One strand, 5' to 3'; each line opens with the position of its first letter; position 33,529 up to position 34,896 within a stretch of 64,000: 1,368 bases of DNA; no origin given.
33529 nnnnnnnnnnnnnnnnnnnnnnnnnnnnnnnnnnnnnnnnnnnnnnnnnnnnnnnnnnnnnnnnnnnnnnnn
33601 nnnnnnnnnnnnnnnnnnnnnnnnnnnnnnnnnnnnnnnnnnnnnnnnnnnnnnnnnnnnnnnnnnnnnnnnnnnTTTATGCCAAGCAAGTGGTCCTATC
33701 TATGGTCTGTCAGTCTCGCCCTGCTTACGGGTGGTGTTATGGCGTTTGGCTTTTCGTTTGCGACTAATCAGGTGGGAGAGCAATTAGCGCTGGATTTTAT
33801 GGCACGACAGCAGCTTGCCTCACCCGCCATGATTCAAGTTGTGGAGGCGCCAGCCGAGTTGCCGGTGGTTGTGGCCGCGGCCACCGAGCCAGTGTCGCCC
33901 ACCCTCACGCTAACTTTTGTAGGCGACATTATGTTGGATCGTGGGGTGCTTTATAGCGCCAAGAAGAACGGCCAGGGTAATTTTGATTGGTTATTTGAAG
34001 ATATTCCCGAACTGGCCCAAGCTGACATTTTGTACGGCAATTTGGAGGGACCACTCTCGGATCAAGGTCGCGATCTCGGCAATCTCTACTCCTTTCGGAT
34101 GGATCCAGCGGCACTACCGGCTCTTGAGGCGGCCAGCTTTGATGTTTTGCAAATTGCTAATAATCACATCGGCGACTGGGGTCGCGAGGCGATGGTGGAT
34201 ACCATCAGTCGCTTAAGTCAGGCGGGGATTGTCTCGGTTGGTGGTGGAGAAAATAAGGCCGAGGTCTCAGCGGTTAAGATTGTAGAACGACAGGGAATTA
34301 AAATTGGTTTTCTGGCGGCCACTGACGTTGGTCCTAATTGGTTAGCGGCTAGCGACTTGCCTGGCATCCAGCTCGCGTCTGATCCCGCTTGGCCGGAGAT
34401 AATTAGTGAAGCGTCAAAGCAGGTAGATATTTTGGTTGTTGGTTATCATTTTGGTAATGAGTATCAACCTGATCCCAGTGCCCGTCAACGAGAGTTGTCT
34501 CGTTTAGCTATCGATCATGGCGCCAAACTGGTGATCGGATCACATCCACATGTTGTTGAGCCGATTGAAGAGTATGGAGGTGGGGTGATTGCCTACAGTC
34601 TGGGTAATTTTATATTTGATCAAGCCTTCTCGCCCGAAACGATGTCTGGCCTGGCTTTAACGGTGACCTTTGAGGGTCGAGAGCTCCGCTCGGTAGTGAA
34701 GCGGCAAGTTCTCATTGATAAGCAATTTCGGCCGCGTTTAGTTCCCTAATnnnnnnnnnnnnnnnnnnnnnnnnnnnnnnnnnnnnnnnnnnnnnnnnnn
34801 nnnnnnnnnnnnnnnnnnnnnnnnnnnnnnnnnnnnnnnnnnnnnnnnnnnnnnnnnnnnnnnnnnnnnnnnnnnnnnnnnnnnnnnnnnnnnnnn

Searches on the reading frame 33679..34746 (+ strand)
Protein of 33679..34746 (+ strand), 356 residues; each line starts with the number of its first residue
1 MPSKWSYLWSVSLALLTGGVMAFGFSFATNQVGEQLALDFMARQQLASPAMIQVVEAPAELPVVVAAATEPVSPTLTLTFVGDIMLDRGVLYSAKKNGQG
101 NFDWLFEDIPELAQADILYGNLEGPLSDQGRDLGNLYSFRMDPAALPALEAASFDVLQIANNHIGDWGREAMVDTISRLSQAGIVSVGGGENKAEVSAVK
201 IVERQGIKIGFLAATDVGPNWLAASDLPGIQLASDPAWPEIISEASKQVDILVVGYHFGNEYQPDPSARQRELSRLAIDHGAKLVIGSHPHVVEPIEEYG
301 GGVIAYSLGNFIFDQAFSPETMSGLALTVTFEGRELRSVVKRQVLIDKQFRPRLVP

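Call 9: search_protein_families(library=pfam, proteins=[window:33679-34746:+], max_evalue=0.01)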
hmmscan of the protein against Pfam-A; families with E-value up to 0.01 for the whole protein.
window:33679-34746:+ (356 aa): 1 family
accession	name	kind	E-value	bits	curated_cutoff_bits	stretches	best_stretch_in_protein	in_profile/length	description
PF09587.15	PGA_cap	-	8.9e-70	235.5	27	1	77-315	1-255/255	Bacterial capsule synthesis protein PGA_cap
